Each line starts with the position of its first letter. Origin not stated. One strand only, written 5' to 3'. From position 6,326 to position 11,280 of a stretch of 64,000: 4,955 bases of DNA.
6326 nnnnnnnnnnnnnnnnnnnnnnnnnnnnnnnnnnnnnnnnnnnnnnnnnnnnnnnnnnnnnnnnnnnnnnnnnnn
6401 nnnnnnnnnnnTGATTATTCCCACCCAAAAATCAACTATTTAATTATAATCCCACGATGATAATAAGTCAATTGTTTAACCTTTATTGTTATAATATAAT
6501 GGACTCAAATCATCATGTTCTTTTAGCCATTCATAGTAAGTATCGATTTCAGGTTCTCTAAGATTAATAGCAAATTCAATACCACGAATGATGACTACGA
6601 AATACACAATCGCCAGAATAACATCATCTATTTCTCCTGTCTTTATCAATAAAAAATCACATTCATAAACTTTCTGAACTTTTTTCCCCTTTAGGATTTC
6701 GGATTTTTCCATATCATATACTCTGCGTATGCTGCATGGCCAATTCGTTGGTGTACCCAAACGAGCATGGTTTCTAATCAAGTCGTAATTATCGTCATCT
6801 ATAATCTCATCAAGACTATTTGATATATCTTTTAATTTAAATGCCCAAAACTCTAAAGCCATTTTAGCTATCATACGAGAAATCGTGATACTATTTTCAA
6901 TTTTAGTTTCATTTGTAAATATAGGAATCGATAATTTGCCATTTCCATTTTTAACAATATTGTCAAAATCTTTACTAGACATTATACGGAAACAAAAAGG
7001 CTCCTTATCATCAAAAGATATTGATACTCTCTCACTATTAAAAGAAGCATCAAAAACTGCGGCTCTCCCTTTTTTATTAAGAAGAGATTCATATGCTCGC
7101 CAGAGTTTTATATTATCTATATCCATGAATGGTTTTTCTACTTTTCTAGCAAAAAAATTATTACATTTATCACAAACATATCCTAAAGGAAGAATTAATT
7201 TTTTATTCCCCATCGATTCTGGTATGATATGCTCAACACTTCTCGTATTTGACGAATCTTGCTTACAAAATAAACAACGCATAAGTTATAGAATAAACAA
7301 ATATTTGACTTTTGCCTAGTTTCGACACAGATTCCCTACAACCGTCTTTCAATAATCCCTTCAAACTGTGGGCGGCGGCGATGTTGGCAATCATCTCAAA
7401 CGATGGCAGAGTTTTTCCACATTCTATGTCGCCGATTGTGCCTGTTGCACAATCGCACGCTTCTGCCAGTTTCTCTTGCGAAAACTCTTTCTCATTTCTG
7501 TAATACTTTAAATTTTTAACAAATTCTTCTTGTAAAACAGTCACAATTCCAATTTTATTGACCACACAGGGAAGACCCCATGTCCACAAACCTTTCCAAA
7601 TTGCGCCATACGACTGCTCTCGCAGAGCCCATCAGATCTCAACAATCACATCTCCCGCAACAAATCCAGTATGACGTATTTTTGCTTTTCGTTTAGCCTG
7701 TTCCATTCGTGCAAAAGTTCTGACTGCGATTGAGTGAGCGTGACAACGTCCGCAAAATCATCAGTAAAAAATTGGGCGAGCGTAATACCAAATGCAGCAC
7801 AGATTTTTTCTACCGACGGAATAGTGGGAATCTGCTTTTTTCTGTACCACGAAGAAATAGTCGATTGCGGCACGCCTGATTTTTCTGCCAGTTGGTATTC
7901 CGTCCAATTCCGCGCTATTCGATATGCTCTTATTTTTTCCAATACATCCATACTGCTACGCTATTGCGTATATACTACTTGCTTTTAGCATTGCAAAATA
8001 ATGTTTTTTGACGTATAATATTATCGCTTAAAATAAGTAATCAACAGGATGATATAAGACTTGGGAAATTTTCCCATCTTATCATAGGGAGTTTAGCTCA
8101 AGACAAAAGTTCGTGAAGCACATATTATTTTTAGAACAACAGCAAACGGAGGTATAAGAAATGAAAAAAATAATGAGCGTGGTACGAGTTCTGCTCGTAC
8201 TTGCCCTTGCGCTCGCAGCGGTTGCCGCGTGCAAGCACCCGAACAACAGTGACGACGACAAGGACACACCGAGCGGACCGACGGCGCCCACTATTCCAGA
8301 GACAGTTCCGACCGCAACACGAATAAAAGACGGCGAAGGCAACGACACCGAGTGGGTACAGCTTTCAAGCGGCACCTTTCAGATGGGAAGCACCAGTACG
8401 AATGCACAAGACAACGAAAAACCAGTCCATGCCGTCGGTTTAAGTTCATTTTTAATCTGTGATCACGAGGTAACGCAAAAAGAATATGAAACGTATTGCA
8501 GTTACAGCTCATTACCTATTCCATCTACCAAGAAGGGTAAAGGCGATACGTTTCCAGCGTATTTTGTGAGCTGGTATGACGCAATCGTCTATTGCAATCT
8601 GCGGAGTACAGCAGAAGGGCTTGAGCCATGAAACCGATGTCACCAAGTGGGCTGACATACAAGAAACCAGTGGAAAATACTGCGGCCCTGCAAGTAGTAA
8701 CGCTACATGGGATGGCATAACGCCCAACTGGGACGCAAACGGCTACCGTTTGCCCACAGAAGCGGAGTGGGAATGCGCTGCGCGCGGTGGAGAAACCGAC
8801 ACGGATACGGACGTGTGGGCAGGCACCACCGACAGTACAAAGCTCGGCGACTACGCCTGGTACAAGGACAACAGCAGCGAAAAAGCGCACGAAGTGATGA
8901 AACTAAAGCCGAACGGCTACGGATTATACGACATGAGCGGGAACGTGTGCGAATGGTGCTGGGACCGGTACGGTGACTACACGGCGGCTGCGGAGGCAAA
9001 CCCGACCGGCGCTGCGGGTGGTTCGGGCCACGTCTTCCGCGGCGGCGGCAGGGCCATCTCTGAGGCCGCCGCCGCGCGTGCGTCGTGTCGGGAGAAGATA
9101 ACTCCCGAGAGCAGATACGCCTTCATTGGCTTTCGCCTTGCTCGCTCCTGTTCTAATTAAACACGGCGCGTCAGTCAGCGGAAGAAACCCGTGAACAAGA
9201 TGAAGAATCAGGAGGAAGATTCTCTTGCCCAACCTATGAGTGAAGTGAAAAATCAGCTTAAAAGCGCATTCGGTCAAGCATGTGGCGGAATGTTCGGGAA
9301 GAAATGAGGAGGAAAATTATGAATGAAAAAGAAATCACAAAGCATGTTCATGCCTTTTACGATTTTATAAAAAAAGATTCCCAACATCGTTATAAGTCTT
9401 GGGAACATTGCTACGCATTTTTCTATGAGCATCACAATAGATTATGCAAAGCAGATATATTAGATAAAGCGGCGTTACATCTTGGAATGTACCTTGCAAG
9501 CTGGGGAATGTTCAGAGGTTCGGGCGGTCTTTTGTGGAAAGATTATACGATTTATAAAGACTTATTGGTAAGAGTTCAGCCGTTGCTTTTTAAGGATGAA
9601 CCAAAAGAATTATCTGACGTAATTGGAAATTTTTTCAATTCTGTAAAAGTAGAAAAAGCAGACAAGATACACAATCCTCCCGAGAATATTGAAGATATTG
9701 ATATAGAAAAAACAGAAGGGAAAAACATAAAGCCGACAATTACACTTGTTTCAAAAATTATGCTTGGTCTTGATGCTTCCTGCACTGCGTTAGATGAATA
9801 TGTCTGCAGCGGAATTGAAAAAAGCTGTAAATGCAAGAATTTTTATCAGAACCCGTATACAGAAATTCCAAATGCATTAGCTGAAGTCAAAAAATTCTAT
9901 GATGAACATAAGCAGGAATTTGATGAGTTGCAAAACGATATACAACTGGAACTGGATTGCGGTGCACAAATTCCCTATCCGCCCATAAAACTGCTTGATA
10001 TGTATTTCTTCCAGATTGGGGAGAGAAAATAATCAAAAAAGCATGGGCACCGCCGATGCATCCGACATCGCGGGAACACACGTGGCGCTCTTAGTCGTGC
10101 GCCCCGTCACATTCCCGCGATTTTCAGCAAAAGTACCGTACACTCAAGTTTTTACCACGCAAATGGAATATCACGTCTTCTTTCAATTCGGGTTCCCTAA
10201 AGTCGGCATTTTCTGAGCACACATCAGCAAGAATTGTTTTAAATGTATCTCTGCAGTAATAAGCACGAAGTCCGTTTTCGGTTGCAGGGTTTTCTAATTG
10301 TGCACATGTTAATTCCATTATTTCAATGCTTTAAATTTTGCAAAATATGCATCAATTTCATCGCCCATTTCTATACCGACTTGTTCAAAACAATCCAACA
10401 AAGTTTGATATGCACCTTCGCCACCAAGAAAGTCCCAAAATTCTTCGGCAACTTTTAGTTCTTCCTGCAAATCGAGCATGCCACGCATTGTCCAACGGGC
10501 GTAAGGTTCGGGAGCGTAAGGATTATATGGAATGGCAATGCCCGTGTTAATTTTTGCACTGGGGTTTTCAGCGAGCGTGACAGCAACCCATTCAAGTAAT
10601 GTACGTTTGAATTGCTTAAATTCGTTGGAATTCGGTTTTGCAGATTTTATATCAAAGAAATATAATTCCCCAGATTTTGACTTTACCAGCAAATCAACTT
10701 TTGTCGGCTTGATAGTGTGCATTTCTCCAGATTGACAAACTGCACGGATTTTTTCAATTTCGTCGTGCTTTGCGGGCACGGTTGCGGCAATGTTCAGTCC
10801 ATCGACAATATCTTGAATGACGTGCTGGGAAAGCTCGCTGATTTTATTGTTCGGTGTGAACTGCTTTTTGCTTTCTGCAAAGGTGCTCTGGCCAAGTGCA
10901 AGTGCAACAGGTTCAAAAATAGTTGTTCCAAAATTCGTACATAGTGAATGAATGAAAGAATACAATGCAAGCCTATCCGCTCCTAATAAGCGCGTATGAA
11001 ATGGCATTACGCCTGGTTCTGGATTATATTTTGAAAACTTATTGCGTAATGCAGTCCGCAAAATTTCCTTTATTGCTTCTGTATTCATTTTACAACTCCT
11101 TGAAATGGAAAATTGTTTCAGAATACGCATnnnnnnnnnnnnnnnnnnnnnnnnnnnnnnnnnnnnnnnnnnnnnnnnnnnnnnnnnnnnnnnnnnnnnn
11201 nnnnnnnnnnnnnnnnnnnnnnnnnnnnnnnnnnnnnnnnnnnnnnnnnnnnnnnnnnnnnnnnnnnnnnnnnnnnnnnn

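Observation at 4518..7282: HNH + PIN-GNAT-ASCH + ASCH operon: candidate acetylation-based nucleic-acid conflict or defence system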

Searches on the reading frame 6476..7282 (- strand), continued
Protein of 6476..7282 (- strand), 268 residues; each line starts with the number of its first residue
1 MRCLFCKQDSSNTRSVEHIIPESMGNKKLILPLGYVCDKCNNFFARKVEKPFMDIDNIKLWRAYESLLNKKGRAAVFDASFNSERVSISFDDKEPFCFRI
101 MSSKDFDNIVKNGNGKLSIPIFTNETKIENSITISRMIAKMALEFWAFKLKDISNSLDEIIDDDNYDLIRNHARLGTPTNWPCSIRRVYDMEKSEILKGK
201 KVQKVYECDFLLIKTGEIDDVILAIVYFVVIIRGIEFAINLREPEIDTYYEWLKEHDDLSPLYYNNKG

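Call 71: search_protein_families(library=pfam, proteins=[L006:2805-3833:+, L013:6869-7795:+, L006:2273-2812:+, L070:10912-12975:+, L070:12959-13408:+, L047:11317-14046:-, L047:10868-11317:-, L057:10842-12296:-, L022:131-2233:+], max_evalue=0.01)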
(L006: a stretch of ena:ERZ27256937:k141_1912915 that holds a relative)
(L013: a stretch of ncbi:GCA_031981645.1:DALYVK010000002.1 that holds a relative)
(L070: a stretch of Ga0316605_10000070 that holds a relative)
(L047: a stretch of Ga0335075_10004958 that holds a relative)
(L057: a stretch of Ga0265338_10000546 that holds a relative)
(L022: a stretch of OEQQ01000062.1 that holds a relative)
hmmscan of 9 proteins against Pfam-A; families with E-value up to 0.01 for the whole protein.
L006:2805-3833:+ (342 aa): 0 families

L013:6869-7795:+ (308 aa): 0 families

L006:2273-2812:+ (179 aa): 7 families
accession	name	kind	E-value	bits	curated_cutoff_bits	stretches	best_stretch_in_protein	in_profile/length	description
PF13207.12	AAA_17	-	1.4e-13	51.7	27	1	8-126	2-126/136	AAA domain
PF13238.12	AAA_18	-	0.00013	22.8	29.4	1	4-129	1-118/128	AAA domain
PF00931.28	NB-ARC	-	0.0017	18.1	23.5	1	2-69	19-75/248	NB-ARC domain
PF03266.21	NTPase_1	-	0.002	18.4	23.9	1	4-64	2-64/168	NTPase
PF13401.12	AAA_22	-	0.0028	18.4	27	1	2-69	6-59/130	AAA domain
PF13173.12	AAA_14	-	0.0056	17.1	27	0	3-77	4-69/129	AAA domain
PF00406.28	ADK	-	0.0079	16.8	26.8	0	7-123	2-123/151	Adenylate kinase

L070:10912-12975:+ (687 aa): 4 families
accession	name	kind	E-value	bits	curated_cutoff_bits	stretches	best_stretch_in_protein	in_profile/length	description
PF13673.13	Acetyltransf_10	-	5.9e-10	39.7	23.6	1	39-130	28-114/128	Acetyltransferase (GNAT) domain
PF00583.31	Acetyltransf_1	-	1.7e-09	38.4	20.7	1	39-123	30-116/116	Acetyltransferase (GNAT) family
PF13508.13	Acetyltransf_7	-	5.3e-09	36.8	27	1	41-124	2-83/84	Acetyltransferase (GNAT) domain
PF14542.12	Acetyltransf_CG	-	0.0053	17.3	30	0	51-107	9-64/80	GCN5-related N-acetyl-transferase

L070:12959-13408:+ (149 aa): 1 family
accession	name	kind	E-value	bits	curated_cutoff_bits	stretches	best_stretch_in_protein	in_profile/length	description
PF04266.20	ASCH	-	0.0018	19.4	21.2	1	13-103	1-99/103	ASCH domain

L047:11317-14046:- (909 aa): 4 families
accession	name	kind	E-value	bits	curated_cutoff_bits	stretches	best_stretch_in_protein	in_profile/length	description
PF00583.31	Acetyltransf_1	-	3.8e-10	40.5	20.7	1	223-317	31-116/116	Acetyltransferase (GNAT) family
PF08445.16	FR47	-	1.2e-08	35.3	22.1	1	261-322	21-82/86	FR47-like protein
PF13508.13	Acetyltransf_7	-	1.8e-08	35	27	1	261-318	29-83/84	Acetyltransferase (GNAT) domain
PF13673.13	Acetyltransf_10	-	1.1e-06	29.1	23.6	1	221-320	16-110/128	Acetyltransferase (GNAT) domain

L047:10868-11317:- (149 aa): 0 families

L057:10842-12296:- (484 aa): 2 families
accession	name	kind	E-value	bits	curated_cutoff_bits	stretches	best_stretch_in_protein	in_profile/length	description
PF00583.31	Acetyltransf_1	-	3e-08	34.4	20.7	1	208-285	31-111/116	Acetyltransferase (GNAT) family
PF13508.13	Acetyltransf_7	-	0.0085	16.9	27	0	211-271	4-65/84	Acetyltransferase (GNAT) domain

L022:131-2233:+ (701 aa): 7 families
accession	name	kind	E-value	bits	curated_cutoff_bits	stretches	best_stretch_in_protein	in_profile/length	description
PF13673.13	Acetyltransf_10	-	4.5e-08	33.6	23.6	1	46-135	29-116/128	Acetyltransferase (GNAT) domain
PF00583.31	Acetyltransf_1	-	4.8e-07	30.5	20.7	1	43-126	26-116/116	Acetyltransferase (GNAT) family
PF13508.13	Acetyltransf_7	-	3.6e-06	27.7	27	1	47-127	2-83/84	Acetyltransferase (GNAT) domain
PF16289.11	PIN_12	-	0.0003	21.6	32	1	170-225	1-57/172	PIN domain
PF01850.27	PIN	-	0.00075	20.5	23.6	1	170-290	1-117/120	PIN domain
PF14542.12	Acetyltransf_CG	-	0.00088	19.8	30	1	54-99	5-52/80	GCN5-related N-acetyl-transferase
PF18476.7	PIN_8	-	0.0013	19.2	26.1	1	170-247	2-78/227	PIN like domain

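Call 91: search_dna_similar(query=window:6476-7282:-, collection=plasmids, mode=protein, max_rows=15)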
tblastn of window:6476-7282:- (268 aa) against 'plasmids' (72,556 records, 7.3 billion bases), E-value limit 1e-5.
Records with a match: 6; places in all: 6; records where one place covers at least 80% of the query: 5.
Best place of each record, by identity: <60% 6.
By first word of the organism name: Rhizobium 2; Agrobacterium 2; Prevotella 1; Azospirillum 1.
By predicted mobility (MOB-suite, as given by PLSDB): non-mobilizable 4; conjugative 2.
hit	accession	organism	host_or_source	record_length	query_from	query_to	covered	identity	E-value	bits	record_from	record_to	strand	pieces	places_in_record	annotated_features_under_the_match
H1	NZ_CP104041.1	Rhizobium sp. WSM4643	Pisum sativum,Cell culture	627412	1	268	100%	38.5%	7e-54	194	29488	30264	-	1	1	HNH endonuclease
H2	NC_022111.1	Prevotella sp. oral taxon 299 str. F0039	Homo sapiens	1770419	1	262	98%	33.1%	1e-35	141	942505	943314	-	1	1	none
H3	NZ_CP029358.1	Azospirillum thermophilum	cell culture,hot spring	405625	30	268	89%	35.3%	7e-36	142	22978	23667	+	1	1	hypothetical protein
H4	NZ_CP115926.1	Agrobacterium tumefaciens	Chrysanthemum,cell culture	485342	3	262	97%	30.7%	5e-22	102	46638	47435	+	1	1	hypothetical protein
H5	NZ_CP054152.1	Agrobacterium vaccinii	Blueberry,pure bacterial culture,Tumor ...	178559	3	262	97%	29.6%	5e-22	102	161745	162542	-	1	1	HNH endonuclease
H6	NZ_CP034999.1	Rhizobium acidisoli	Phaseolus vulgaris,root nodule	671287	3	54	19%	51.9%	1e-9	66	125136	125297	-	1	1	HNH endonuclease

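Call 92: search_dna_similar(query=window:6476-7282:-, collection=phages, mode=protein, max_rows=10)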
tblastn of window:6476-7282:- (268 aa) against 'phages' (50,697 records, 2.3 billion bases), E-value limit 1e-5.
No match.

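Call 93: get_annotated_region(hit=H1, flank=5000)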
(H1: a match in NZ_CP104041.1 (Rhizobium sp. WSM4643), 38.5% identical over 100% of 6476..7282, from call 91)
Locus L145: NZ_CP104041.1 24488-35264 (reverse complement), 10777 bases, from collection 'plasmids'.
description: Rhizobium sp. WSM4643 plasmid pWSM4643_1, complete sequence
organism: Rhizobium sp. WSM4643 (NCBI taxid 3138253)
taxonomy: Bacteria; Pseudomonadota; Alphaproteobacteria; Hyphomicrobiales; Rhizobiaceae; Rhizobium; Rhizobium sp. WSM4643
host: -; source: Pisum sativum,Cell culture; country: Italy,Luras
typing (MOB-suite, as given by PLSDB): non-mobilizable
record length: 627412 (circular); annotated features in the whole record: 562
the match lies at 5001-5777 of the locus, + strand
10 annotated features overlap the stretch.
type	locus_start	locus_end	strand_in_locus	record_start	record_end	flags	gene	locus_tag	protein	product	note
CDS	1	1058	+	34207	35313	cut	-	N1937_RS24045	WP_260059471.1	HlyD family secretion protein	GO:0055085 - transmembrane transport [Evidence IEA]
CDS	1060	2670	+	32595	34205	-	-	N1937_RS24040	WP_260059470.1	DHA2 family efflux MFS transporter permease subunit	GO:0009410 - response to xenobiotic stimulus [Evidence IEA]; GO:0006855 - xenobiotic transmembrane transport [Evidence ...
CDS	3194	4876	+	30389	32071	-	-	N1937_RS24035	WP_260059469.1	DUF262 domain-containing HNH endonuclease family protein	-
CDS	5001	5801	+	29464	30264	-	-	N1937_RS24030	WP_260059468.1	HNH endonuclease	-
CDS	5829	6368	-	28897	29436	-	-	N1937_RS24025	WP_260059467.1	AAA family ATPase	-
CDS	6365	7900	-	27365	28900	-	-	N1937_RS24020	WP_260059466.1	GNAT family N-acetyltransferase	-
CDS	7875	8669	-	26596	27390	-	-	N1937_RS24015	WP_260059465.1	helix-turn-helix domain-containing protein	-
CDS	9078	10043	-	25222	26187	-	-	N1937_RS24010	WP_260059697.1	ROK family protein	-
CDS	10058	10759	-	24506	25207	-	-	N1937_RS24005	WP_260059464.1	ribulose-phosphate 3-epimerase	-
CDS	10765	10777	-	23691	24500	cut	-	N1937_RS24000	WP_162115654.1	alpha/beta hydrolase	-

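Call 94: get_annotated_region(hit=H2, flank=5000)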
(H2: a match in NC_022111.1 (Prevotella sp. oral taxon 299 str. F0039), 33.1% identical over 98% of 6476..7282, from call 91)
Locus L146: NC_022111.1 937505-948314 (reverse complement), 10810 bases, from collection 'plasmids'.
description: Prevotella sp. oral taxon 299 str. F0039 plasmid unnamed, complete sequence
organism: Prevotella sp. oral taxon 299 str. F0039 (NCBI taxid 575614)
taxonomy: Bacteria; Bacteroidota; Bacteroidia; Bacteroidales; Prevotellaceae; Prevotella; Prevotella sp. oral taxon 299; Prevotella sp. oral taxon 299 str. F0039
host: -; source: Homo sapiens; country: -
typing (MOB-suite, as given by PLSDB): non-mobilizable; replicon rep_cluster_406,rep_cluster_742,rep_cluster_90; mating-pair formation MPF_T
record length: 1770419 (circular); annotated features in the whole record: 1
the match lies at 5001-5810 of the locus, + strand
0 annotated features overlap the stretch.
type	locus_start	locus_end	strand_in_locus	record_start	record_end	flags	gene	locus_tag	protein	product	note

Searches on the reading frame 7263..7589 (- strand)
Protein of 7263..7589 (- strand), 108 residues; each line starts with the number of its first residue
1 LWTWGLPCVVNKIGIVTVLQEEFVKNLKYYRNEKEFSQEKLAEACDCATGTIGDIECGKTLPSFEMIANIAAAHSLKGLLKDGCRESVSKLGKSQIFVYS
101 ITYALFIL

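Call 3: search_protein_families(library=pfam, proteins=[window:7263-7589:-], max_evalue=0.01)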
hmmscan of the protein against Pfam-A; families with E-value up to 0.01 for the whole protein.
window:7263-7589:- (108 aa): 3 families
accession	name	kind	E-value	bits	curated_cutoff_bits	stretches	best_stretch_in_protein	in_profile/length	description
PF01381.28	HTH_3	-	3.8e-08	33.7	23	1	27-73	1-47/55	Helix-turn-helix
PF13560.12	HTH_31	-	2.9e-06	27.9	27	1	27-76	6-56/64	Helix-turn-helix domain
PF12844.13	HTH_19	-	0.0063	16.8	30.2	1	25-71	2-48/64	Helix-turn-helix domain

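Call 5: search_protein_families(library=ncbifam, proteins=[window:7263-7589:-], max_evalue=0.01)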
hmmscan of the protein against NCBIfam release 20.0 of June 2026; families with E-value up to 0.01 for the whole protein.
window:7263-7589:- (108 aa): 5 families
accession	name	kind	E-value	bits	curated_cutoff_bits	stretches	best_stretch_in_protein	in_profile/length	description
NF041951.1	phage_RstR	subfamily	1.2e-06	28.7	80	1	23-73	3-53/108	RstR family transcriptional repressor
TIGR03070.1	couple_hipB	subfamily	2.2e-06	27.5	71.65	1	25-73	5-53/58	type II toxin-antitoxin system Y4mF family antitoxin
TIGR00270.2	TIGR00270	equivalog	0.00028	20.7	110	1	18-70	71-123/159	multiprotein bridging factor aMBF1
NF010465.0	PRK13890.1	equivalog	0.00058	19.9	96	1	23-74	6-57/121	conjugal transfer protein TrbA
NF047948.1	male_kill_WMK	equivalog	0.0045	16.5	300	1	22-76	162-216/300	WO male-killing family protein Wmk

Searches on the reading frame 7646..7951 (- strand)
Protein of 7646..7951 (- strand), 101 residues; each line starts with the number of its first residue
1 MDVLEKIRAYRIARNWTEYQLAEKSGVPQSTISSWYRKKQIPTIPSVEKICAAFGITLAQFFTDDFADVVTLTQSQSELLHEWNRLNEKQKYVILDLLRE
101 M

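Call 3: search_protein_families(library=pfam, proteins=[window:7646-7951:-], max_evalue=0.01)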
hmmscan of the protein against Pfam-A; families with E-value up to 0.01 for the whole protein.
window:7646-7951:- (101 aa): 6 families
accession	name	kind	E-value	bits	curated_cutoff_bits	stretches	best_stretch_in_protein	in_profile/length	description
PF01381.28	HTH_3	-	5.5e-14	52.4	23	1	7-60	1-54/55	Helix-turn-helix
PF13443.12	HTH_26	-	1.9e-09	38.1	22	1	6-63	1-59/63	Cro/C1-type HTH DNA-binding domain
PF13560.12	HTH_31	-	3.7e-06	27.6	27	1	7-58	6-58/64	Helix-turn-helix domain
PF12844.13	HTH_19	-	2.3e-05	24.6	30.2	1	5-60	2-57/64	Helix-turn-helix domain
PF13384.12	HTH_23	-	0.00029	21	24.6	0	10-37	12-39/50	Homeodomain-like domain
PF07022.19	Phage_CI_repr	-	0.00041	21.1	22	1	19-58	16-54/65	Bacteriophage CI repressor helix-turn-helix domain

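Call 4: search_protein_families(library=padloc, proteins=[window:7646-7951:-], max_evalue=0.01)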
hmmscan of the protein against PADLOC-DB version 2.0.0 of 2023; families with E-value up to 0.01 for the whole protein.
window:7646-7951:- (101 aa): 16 families
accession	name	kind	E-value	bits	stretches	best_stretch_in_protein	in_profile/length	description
PDLC03951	RmrA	-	1.5e-08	32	1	5-64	11-69/400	-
PDLC02926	HTH_VI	-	6.8e-08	30.7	1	5-62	4-61/92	-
PDLC03954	RmrA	-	1.7e-07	28.6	1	5-65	13-73/380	-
PDLC03949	RmrA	-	3.8e-07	27.3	1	6-69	6-69/363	-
PDLC04757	PDC-M64B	-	1.4e-05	23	1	2-61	29-88/128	-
PDLC04142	capH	-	2.7e-05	23.2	1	4-69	8-73/103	capH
PDLC03947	RmrA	-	3.4e-05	20.8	1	5-64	14-73/383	-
PDLC03944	RmrA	-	5.6e-05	20.4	1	5-70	9-74/384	-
PDLC04133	mad1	-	8.1e-05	20.8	1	15-43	5-33/60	mads_1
PDLC03948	RmrA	-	0.00011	19.2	1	5-66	11-72/397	-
PDLC03946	RmrA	-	0.00014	18.8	1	6-70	6-70/357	-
PDLC03671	Control_protein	-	0.0003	19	1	4-51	16-63/84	control protein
PDLC03952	RmrA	-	0.0017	15.3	1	5-69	25-89/395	-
PDLC03953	RmrA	-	0.0024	15.1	1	5-69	8-71/373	-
PDLC03955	RmrA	-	0.0041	14.4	1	12-68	30-85/371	-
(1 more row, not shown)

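Call 5: search_protein_families(library=ncbifam, proteins=[window:7646-7951:-], max_evalue=0.01)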
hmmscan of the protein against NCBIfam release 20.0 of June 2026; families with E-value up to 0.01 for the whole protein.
window:7646-7951:- (101 aa): 8 families
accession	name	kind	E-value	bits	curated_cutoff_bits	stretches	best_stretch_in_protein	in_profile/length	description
NF041951.1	phage_RstR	subfamily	4.7e-09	36.5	80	1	1-99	1-97/108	RstR family transcriptional repressor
TIGR03070.1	couple_hipB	subfamily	2.1e-06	27.6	71.65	1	7-58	7-58/58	type II toxin-antitoxin system Y4mF family antitoxin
NF007408.0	PRK09943.1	equivalog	3.2e-06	26.8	211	1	9-78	14-84/185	HTH-type transcriptional regulator PuuR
TIGR00270.2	TIGR00270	equivalog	3.7e-05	23.6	110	1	5-63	78-136/159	multiprotein bridging factor aMBF1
NF007271.0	PRK09726.1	equivalog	0.00018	21.4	79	1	7-59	17-69/88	type II toxin-antitoxin system antitoxin HipB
NF046037.1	carphisopro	domain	0.0004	20.5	38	1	20-43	13-36/54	carph-isopro domain-containing protein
NF047948.1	male_kill_WMK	equivalog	0.00059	19.4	300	1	3-63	6-66/300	WO male-killing family protein Wmk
NF046032.1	TransRegSlrRBacil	equivalog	0.0014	18.7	250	1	7-65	6-65/149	HTH-type transcriptional regulator SlrR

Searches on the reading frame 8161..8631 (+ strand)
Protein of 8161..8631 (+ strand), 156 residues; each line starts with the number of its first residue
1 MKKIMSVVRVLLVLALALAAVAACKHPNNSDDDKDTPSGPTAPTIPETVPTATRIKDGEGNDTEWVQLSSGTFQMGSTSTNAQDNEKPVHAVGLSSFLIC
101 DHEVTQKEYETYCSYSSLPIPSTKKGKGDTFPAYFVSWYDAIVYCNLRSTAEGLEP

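Call 81: search_protein_families(library=pfam, proteins=[window:8161-8631:+], max_evalue=0.001)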
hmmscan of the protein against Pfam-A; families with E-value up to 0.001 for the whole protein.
window:8161-8631:+ (156 aa): 1 family
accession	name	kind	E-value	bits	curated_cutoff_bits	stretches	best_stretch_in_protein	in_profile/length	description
PF03781.23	FGE-sulfatase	-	8.1e-15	55.6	23.3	1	63-149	3-109/255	Sulfatase-modifying factor enzyme 1-like domain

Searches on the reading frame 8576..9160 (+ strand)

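Call 81: search_protein_families(library=pfam, proteins=[window:8576-9160:+], max_evalue=0.001)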
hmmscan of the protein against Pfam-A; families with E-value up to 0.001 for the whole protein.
window:8576-9160:+ (194 aa): 1 family
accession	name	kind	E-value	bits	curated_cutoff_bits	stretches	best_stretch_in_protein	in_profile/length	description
PF03781.23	FGE-sulfatase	-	2.7e-29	103.1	23.3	1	43-190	105-255/255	Sulfatase-modifying factor enzyme 1-like domain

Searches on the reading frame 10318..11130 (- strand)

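Call 3: search_protein_families(library=pfam, proteins=[window:10318-11130:-], max_evalue=0.01)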
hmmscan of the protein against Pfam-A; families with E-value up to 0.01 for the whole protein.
window:10318-11130:- (270 aa): 1 family
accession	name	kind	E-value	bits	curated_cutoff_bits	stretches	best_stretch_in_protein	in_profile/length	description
PF09520.16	RE_TdeIII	-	1.5e-86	290.4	27.2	1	17-252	5-242/242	Type II restriction endonuclease, TdeIII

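Call 4: search_protein_families(library=padloc, proteins=[window:10318-11130:-], max_evalue=0.01)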
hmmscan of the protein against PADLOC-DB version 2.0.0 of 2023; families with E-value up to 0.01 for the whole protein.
window:10318-11130:- (270 aa): 3 families
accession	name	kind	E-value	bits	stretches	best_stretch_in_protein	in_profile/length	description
PDLC03482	REase_II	-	4.4e-16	57.4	1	41-259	50-268/274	Type II restriction enzyme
PDLC03509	REase_II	-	1.4e-09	35.7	1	54-248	62-262/370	Type II restriction enzyme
PDLC03421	REase_II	-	9.2e-05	20.2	1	43-252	40-250/264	Type II restriction enzyme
